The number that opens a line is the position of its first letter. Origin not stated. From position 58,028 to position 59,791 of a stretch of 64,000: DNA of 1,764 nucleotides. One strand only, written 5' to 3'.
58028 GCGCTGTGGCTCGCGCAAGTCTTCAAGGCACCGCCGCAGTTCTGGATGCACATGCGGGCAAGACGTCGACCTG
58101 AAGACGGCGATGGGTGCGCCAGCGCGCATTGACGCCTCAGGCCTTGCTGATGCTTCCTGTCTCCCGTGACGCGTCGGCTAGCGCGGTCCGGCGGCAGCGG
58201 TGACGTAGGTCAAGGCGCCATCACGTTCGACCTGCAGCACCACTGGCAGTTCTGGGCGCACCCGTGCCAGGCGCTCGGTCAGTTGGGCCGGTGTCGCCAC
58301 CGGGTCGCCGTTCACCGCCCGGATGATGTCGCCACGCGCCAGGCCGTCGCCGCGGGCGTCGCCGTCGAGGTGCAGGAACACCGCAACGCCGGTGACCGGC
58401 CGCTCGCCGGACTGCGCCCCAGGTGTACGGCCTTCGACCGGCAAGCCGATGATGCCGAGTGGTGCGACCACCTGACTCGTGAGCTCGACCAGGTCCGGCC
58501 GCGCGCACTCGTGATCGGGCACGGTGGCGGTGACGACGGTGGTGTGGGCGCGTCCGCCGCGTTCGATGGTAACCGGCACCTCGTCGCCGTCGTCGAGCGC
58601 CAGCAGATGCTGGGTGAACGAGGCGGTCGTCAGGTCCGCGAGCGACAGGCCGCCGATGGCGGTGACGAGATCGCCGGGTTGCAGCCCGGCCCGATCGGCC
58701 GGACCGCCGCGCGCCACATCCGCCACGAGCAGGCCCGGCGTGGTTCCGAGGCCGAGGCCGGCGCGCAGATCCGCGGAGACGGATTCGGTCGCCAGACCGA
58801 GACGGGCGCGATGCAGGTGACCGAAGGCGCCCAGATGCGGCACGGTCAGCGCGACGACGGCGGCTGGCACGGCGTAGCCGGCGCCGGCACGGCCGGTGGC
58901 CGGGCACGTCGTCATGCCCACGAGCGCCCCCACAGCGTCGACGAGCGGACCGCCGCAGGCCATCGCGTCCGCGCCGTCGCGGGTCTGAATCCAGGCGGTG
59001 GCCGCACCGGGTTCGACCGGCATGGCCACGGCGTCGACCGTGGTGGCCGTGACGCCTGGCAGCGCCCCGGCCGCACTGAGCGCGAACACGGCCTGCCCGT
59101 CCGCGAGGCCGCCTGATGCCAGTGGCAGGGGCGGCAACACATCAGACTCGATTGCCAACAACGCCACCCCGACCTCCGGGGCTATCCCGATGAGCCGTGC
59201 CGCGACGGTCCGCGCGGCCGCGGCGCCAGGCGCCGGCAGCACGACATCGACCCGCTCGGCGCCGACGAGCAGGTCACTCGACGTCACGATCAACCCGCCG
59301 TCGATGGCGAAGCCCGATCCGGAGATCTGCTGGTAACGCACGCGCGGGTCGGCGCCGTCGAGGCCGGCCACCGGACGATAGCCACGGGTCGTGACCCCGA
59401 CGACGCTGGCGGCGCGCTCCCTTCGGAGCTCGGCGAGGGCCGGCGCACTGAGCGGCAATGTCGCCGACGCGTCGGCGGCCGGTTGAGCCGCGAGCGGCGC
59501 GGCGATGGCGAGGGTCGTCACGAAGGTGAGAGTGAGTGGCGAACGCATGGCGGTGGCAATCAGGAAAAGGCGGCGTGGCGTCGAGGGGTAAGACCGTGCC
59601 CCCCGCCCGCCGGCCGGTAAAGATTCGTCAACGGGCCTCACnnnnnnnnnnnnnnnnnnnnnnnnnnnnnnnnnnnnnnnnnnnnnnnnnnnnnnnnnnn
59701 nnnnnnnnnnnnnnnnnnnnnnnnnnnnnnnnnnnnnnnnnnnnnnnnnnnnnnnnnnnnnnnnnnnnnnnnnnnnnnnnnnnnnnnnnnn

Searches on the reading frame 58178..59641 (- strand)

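Call 29: search_protein_families(library=pfam, proteins=[window:58178-59641:-], max_evalue=0.001)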
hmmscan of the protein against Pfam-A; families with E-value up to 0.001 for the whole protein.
window:58178-59641:- (487 aa): 5 families
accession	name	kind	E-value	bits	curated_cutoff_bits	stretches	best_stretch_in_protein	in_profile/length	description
PF13180.12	PDZ_2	-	5.4e-19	68.7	27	2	290-370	12-78/80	PDZ domain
PF17820.7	PDZ_6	-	7e-16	58.2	27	1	306-361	2-54/54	PDZ domain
PF00595.29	PDZ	-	3.4e-11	43.8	23.2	1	282-346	13-69/81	PDZ domain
PF13365.12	Trypsin_2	-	2.6e-10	41.6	27.6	1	108-243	1-144/144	Trypsin-like peptidase domain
PF14685.13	PDZ_Tricorn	-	0.00012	22.5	25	0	434-473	40-78/88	Tricorn protease PDZ domain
